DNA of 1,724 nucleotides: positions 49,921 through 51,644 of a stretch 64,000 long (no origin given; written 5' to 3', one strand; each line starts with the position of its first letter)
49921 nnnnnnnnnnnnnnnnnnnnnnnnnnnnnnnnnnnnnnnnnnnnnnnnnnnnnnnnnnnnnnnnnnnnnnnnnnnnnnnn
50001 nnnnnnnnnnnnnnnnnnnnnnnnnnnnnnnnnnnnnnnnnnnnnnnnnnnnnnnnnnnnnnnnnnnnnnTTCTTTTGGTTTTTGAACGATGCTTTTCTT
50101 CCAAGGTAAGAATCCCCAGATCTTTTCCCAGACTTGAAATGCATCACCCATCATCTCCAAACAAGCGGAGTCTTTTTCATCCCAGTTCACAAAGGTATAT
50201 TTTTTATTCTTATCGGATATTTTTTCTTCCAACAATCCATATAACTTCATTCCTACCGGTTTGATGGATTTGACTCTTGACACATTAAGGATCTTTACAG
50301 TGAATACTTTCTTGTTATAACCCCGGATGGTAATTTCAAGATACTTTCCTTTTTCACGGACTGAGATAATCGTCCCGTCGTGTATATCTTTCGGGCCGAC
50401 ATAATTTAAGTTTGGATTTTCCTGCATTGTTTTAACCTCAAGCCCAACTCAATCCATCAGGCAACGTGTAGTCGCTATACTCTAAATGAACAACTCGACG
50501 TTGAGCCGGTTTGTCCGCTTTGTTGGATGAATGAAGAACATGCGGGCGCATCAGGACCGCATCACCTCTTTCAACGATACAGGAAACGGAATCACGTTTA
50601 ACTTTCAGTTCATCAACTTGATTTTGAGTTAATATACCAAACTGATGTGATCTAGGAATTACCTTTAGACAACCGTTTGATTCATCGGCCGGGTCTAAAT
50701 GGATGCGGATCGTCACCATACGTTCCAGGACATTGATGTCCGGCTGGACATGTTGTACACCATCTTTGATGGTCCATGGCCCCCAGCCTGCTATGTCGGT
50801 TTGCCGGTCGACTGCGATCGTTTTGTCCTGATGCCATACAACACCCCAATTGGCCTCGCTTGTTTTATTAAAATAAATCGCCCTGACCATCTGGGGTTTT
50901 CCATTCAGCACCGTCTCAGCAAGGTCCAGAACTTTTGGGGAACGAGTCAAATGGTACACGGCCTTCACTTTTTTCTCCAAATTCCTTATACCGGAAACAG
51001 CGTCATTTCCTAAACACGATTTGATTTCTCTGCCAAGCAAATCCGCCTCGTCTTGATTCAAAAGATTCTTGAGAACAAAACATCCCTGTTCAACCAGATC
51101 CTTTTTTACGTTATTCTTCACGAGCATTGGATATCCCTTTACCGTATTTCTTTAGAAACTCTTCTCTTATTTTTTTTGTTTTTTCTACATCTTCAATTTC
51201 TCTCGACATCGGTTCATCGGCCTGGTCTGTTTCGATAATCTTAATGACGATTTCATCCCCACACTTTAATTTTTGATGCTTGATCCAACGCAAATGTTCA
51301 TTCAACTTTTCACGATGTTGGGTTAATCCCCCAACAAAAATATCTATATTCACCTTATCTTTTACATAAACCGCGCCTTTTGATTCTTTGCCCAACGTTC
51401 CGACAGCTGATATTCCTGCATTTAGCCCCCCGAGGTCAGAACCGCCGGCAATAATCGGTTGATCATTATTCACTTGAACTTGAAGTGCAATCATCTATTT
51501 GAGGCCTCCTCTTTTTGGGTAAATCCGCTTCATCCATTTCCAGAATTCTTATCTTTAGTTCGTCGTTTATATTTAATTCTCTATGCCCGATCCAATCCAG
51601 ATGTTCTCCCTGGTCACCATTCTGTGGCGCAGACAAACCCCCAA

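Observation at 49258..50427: Signal peptidase I catalytic domain with an atypical long N-terminal extension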

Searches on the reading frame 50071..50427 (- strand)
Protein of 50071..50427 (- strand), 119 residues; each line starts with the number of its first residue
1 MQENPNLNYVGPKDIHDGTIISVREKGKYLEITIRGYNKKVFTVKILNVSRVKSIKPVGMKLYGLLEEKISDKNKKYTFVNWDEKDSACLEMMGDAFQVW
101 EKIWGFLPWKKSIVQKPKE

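Call 7: search_protein_families(library=pfam, proteins=[window:50071-50427:-], max_evalue=10)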
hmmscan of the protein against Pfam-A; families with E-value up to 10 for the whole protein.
seq(119 aa): 1 family
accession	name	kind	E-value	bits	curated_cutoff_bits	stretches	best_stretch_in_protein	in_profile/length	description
PF07413.16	Herpes_UL37_2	-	0.074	12.5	25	1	11-56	80-125/334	Betaherpesvirus immediate-early glycoprotein UL37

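Call 24: search_protein_representatives(protein=window:50083-50427:-)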
Query: 115 residues. Proteins with E-value up to 0.001 (for the whole library): 175; up to 1e-10: 29; up to 1e-30: 0. The best 150 are listed.
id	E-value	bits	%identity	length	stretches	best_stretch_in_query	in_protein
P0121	5.1e-16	75.1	44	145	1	7-87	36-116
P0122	3.3e-15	72.5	37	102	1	6-99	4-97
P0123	8.6e-14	67.9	40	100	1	8-97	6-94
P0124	1.2e-13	67.4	37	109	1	4-94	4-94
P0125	1.8e-13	66.9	34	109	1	7-100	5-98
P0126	2.3e-13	66.5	34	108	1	6-100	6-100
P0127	2.5e-13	66.4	36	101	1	4-99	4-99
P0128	2.6e-13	66.4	36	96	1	8-98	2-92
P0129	4.1e-13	65.8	41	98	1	8-99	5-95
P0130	4.5e-13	65.6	31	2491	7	42-86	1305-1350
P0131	4.9e-13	65.5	38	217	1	1-99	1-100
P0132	5.5e-13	65.3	40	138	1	1-99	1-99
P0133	6.9e-13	65.0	37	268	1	5-98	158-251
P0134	1.5e-12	63.9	35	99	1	4-99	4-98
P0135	1.8e-12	63.7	32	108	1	5-99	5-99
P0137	2.6e-12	63.1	35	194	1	3-101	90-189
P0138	3.3e-12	62.8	37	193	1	7-97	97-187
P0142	2.2e-11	60.2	39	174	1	7-101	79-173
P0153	1.5e-10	57.5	35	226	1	7-101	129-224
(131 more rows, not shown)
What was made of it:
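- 50122..50409 (-): N-domain (residues 7-102): compact nine-strand all-beta cytosolic domain from an unnamed family; function unknown. phmmer found 175 relatives at E<=1e-3, mostly standalone ~100-aa proteins (call 24).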

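Call 26: search_protein_families(library=pfam, proteins=[P0121, P0122, P0123, P0124, P0131, P0133, P0137, P0138, P0153, P0142], max_evalue=0.1)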
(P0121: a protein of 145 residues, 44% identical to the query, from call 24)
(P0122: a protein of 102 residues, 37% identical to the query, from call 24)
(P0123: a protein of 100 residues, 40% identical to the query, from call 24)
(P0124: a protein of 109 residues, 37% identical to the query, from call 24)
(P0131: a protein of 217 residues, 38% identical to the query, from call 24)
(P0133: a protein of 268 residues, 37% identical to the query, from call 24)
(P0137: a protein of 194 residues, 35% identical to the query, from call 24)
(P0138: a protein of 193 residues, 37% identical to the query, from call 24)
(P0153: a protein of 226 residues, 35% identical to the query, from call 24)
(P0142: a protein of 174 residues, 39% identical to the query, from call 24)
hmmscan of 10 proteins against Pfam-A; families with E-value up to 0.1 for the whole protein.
P0121 (145 aa): 0 families

P0122 (102 aa): 1 family
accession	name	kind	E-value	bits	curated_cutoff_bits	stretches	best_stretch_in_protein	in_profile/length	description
PF24890.1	ALN_composite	-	0.068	13.6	27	0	9-27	22-40/55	Allantoinase, composite domain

P0123 (100 aa): 0 families

P0124 (109 aa): 0 families

P0131 (217 aa): 0 families

P0133 (268 aa): 0 families

P0137 (194 aa): 0 families

P0138 (193 aa): 0 families

P0153 (226 aa): 0 families

P0142 (174 aa): 0 families

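Call 30: find_homologous_proteins(query=A2, max_evalue=0.001)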
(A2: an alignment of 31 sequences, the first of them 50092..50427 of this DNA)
Query A2 (31 sequences) (112 aa, profile of the alignment): 117 proteins with E <= 0.001 among 697 candidates.
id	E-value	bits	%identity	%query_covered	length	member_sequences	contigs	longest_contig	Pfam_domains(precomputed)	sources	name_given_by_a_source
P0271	1.1e-33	133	35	88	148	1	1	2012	-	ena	-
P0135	2.7e-33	132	31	88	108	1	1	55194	-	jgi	jgi:hypothetical protein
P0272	1.0e-32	130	33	91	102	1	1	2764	-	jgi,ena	-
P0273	1.2e-32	130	31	88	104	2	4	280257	-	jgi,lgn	jgi:hypothetical protein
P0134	3.0e-32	128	34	88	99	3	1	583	-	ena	-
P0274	3.3e-32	128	38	85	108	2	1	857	-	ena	-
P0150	3.8e-32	128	33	79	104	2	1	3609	-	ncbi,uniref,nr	ncbi:hypothetical protein [Paenibacillus turpanensis]|uniref:hypothetical protein n=1 Tax=Paenibacil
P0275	3.9e-32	128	37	88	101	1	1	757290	-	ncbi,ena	-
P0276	4.8e-32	128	31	91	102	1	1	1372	-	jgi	jgi:hypothetical protein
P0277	4.8e-32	128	32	91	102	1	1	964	-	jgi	-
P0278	6.2e-32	127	41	90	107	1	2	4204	-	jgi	jgi:hypothetical protein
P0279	7.8e-32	127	37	90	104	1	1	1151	-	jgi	-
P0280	9.0e-32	127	33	88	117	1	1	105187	-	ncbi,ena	-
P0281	9.3e-32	127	34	88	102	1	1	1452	-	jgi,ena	-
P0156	1.5e-31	126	28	83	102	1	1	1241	-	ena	-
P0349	2.3e-27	113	32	84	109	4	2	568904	-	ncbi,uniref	ncbi:hypothetical protein [Paenibacillus oleatilyticus]|uniref:Uncharacterized protein n=1 Tax=Paeni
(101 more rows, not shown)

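Call 32: find_encoding_contigs(protein=P0275, flank=6000, max_places=2)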
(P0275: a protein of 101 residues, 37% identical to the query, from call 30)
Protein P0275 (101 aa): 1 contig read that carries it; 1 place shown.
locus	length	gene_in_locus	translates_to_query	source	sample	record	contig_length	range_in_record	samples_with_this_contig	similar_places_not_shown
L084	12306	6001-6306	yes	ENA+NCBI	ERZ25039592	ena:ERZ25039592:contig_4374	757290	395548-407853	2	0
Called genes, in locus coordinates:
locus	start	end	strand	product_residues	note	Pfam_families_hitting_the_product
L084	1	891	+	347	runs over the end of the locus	PF00004:AAA, PF17862:AAA_lid_3, PF01434:Peptidase_M41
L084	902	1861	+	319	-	PF00294:PfkB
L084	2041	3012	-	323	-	PF00294:PfkB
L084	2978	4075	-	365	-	PF00535:Glycos_transf_2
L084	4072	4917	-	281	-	PF13489:Methyltransf_23, PF08241:Methyltransf_11, PF08242:Methyltransf_12, PF13649:Methyltransf_25 (weak)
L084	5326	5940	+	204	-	PF05724:TPMT, PF01209:Ubie_methyltran, PF02353:CMAS (weak), PF13489:Methyltransf_23, PF13847:Methyltransf_31, PF08241:Methyltransf_11, PF08242:Methyltransf_12, PF13649:Methyltransf_25, +1 more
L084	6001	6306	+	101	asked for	-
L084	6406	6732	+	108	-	-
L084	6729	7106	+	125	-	PF03130:HEAT_PBS (faint), PF13646:HEAT_2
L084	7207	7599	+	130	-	-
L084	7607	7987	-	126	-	-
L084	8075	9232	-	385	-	PF00266:Aminotran_5, PF00155:Aminotran_1_2, PF01041:DegT_DnrJ_EryC1 (weak), PF01053:Cys_Met_Meta_PP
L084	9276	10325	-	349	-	PF00899:ThiF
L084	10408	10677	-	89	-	PF02597:ThiS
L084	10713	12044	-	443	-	PF00291:PALP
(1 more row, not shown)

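Call 33: find_encoding_contigs(protein=P0349, flank=6000, max_places=2)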
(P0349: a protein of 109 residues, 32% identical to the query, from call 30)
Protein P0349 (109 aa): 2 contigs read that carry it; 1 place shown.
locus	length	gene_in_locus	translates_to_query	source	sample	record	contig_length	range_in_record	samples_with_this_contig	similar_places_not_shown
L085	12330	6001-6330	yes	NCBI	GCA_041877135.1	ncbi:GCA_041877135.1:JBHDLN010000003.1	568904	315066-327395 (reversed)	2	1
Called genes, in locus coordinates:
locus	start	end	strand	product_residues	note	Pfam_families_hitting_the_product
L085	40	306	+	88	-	-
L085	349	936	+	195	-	PF14300:DMP19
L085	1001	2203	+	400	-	PF00376:MerR, PF13411:MerR_1, PF01209:Ubie_methyltran, PF02353:CMAS, PF13489:Methyltransf_23, PF08241:Methyltransf_11, PF08242:Methyltransf_12, PF13649:Methyltransf_25, +3 more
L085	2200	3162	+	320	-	PF27456:NudK_N, PF00293:NUDIX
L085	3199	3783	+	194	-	-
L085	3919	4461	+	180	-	PF01661:Macro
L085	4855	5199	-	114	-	PF13599:Pentapeptide_4, PF13576:Pentapeptide_3 (faint), PF00805:Pentapeptide (weak)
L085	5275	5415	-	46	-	-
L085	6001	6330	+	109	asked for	-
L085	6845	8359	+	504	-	-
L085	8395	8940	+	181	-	-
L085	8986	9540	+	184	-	-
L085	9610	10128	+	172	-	PF14526:Cass2, PF06445:GyrI-like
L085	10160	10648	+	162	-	PF00857:Isochorismatase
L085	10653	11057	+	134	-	PF01042:Ribonuc_L-PSP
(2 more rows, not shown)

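Call 40: search_solved_structures(query=A2, max_evalue=10)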
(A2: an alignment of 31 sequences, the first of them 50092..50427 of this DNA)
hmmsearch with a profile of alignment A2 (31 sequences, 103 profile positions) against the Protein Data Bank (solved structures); distinct sequences matched with E-value up to 10: 2.
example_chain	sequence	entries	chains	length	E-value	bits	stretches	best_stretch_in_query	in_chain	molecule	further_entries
2l4v_A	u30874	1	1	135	0.49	13.6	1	28-84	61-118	Cystatin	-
3db7_A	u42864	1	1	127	0.61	13.3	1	8-48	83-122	putative calcium-regulated periplasmic protein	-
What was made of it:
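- Tried and rejected: The N-domain profile against PDB sequences gave nothing (call 40).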

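Call 49: predict_structure(alignment_id=A4)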
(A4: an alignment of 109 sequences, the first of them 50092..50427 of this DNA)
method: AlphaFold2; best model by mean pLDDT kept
length: 112 residues; sequences in the alignment: 109
mean_pLDDT: 89.3   pTM: 0.79
mean pLDDT of the five models: 89.3, 89.3, 89.0, 88.7, 88.4
residues with pLDDT >= 90: 84; 70-90: 16; 50-70: 6; < 50: 6
segments of 3 or more residues with pLDDT < 50: 106-109
pLDDT, mean of each block of 10 residues (from residue 1): 75 92 95 93 96 97 95 93 94 95 63 62
secondary structure, 60 per line:
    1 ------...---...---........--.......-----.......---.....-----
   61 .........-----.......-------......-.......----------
elements in order: E7-9 E19-26 E29-35 E41-47 E51-55 E61-69 E75-81 E89-94 E96-102
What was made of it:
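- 50122..50409 (-): AF2 with a 109-sequence MSA gave pLDDT 89.3 and pTM 0.79 (call 49).
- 50071..50121 (-): Linker (residues 103-119), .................: basic (+4/-1), ending in the family's conserved KPKE. AF2 pLDDT drops after residue 102 (call 49).
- On Unnamed ~100-aa beta-domain family (N-domain; defined here from calls 24 and 30): The fold is confident (call 49).
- AF2 gives pLDDT 89 (call 49).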

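Call 53: fold_search(model_id=the predicted structure, library=pdb)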
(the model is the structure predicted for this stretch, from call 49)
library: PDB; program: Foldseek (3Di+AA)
matches with E <= 10: 707; with E <= 0.001: 0
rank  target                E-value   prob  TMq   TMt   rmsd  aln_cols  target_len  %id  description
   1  2il5                  1.7e-01  0.23  0.24  0.18  13.6        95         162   13  Structure of Protein of Unknown Function SA2116 from Staphylococcus aureus (released 2006-10-31)
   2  7b1z_A                2.5e-01  0.18  0.22  0.22  13.2       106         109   10  Virulence-associated protein VapB from the intracellular pathogen Rhodococcus equi (released 2021-07-28)
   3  1h9m_A                2.8e-01  0.20  0.23  0.19  15.5       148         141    9  Two crystal structures of the cytoplasmic molybdate-binding protein ModG suggest a novel cooperative binding mechanism (released 2001-05-11)
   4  1o7l_A                3.1e-01  0.41  0.32  0.16  13.8       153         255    7  Molybdate-activated form of ModE from Escherichia coli (released 2003-02-20)
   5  8cde_B                3.7e-01  0.38  0.29  0.13   8.3        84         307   12  PfCyRPA-PfRIPR complex from Plasmodium falciparum bound to antibody Cy.003 (released 2023-10-25)
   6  1h9r_A                4.3e-01  0.35  0.32  0.27  13.4       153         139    7  Tungstate bound complex Dimop domain of ModE from E.coli (released 2001-06-19)
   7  3put_B                4.3e-01  0.12  0.22  0.17  12.7        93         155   11  Crystal Structure of the CERT START domain (mutant V151E) from Rhizobium etli at the resolution 1.8A, Northeast Struct (released 2010-12-22)
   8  3elx                  4.5e-01  0.23  0.24  0.21  12.5        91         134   16  Crystal structure of apo Zebrafish Ileal Bile Acid-Binding Protein (released 2009-01-13)
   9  4cv7                  4.5e-01  0.21  0.26  0.26  12.7       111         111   11  Crystal structure of Rhodococcus equi VapB (released 2014-04-02)
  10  5cyb                  4.5e-01  0.16  0.24  0.30  12.6        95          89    8  Structure of a lipocalin lipoprotein affecting virulence in Streptococcus pneumoniae (released 2016-09-14)
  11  1o7l_B                5.0e-01  0.14  0.25  0.12  15.5       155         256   10  Molybdate-activated form of ModE from Escherichia coli (released 2003-02-20)
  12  3d04_F                5.3e-01  0.20  0.29  0.24  10.8       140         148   10  Crystal structure of (3R)-Hydroxyacyl-Acyl Carrier Protein Dehydratase (FabZ) from Helicobacter pylori in complex with (released 2008-12-09)
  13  8veh_A                5.6e-01  0.44  0.27  0.17  11.0        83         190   10  Crystal structure of outer membrane lipoprotein carrier protein (LolA) from Rickettsia bellii (released 2023-12-27)
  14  3elz_B                5.6e-01  0.23  0.26  0.22  12.1        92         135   17  Crystal structure of Zebrafish Ileal Bile Acid-Bindin Protein complexed with cholic acid (crystal form A). (released 2009-01-13)
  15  1yup_A                5.6e-01  0.21  0.25  0.18  11.8        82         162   18  Reindeer beta-lactoglobulin (released 2006-02-14)
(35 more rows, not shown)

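Call 59: fold_search(model_id=the predicted structure, library=viral)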
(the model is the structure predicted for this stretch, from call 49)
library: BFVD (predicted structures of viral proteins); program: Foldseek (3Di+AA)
matches with E <= 10: 737; with E <= 0.001: 0
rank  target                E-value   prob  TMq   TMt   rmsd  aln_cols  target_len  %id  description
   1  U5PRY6                1.9e-03  1.00  0.56  0.39   9.2       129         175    7  DUF7448 domain-containing protein [Bacillus phage BigBertha]
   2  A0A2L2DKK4            2.4e-02  0.99  0.46  0.43   6.0       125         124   10  Uncharacterized protein [Acanthamoeba polyphaga mimivirus]
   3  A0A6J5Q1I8            4.8e-02  0.21  0.19  0.07  16.0       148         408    9  Uncharacterized protein [uncultured Caudovirales phage]
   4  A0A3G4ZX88            1.6e-01  0.41  0.26  0.10  12.7       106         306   10  Uncharacterized protein [Faunusvirus sp.]
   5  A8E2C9                1.7e-01  0.85  0.43  0.42   5.4       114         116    5  DUF7448 domain-containing protein [Enterococcus phage phiEF24C]
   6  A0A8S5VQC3            1.9e-01  0.41  0.32  0.12  10.5       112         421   15  lysozyme [Ackermannviridae sp.]
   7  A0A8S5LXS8            2.0e-01  0.54  0.28  0.14  11.5        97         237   18  Stabilization protein [CrAss-like virus sp. ctRQZ5]
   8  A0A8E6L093            2.0e-01  0.41  0.31  0.05  13.8       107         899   14  (no name in the UniProt tables at hand)
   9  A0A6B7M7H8            2.2e-01  0.95  0.50  0.24   4.6       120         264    7  (no name in the UniProt tables at hand)
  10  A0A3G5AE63            2.6e-01  0.47  0.26  0.11  11.6        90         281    7  Uncharacterized protein [Hyperionvirus sp.]
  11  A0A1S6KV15            2.9e-01  0.85  0.46  0.40   6.6       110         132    6  DUF7448 domain-containing protein [Providencia phage vB_PreS_PR1]
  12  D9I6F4                3.2e-01  0.47  0.29  0.38   9.1        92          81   11  Uncharacterized protein [Acinetobacter phage 133]
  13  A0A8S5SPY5            3.6e-01  0.47  0.34  0.26   9.8        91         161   12  Peptidase [Siphoviridae sp. ctJyX12]
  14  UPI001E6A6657         3.6e-01  0.15  0.20  0.25  12.1        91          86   12  (no name look-up for this kind of identifier)
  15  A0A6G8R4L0            3.6e-01  0.11  0.21  0.21  12.6       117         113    9  (no name in the UniProt tables at hand)
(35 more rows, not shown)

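Call 66: search_protein_families(library=ncbifam, proteins=[window:50092-50427:-], max_evalue=1)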
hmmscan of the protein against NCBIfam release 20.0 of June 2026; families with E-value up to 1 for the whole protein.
window:50092-50427:- (112 aa): 0 families

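Call 68: search_protein_families(library=phrogs, proteins=[window:50092-50427:-], max_evalue=0.01)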
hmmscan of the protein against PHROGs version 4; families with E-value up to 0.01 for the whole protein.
window:50092-50427:- (112 aa): 0 families

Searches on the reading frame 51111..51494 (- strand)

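Call 3: search_protein_families(library=pfam, proteins=[window:51111-51494:-], max_evalue=0.01)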
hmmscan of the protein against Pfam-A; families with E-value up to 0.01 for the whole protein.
window:51111-51494:- (127 aa): 0 families

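Call 4: search_protein_families(library=ncbifam, proteins=[window:51111-51494:-], max_evalue=0.01)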
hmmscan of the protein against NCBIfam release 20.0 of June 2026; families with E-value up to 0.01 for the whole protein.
window:51111-51494:- (127 aa): 0 families

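Call 66: search_protein_families(library=ncbifam, proteins=[window:51111-51494:-], max_evalue=1)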
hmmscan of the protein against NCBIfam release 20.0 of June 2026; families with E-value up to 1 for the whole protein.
window:51111-51494:- (127 aa): 2 families
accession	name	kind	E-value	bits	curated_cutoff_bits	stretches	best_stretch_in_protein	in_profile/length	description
NF005973.0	PRK08059.1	equivalog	0.011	15.8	148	1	54-110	31-86/123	S1 domain-containing post-transcriptional regulator GSP13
NF008917.0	PRK12279.1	equivalog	0.037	13.3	526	1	47-116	101-168/311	50S ribosomal protein L22/unknown domain fusion protein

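Call 67: search_protein_families(library=padloc, proteins=[window:51111-51494:-], max_evalue=0.01)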
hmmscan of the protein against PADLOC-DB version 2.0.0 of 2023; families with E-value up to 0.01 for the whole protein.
window:51111-51494:- (127 aa): 0 families

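Call 68: search_protein_families(library=phrogs, proteins=[window:51111-51494:-], max_evalue=0.01)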
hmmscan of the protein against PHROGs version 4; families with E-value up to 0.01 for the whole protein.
window:51111-51494:- (127 aa): 0 families
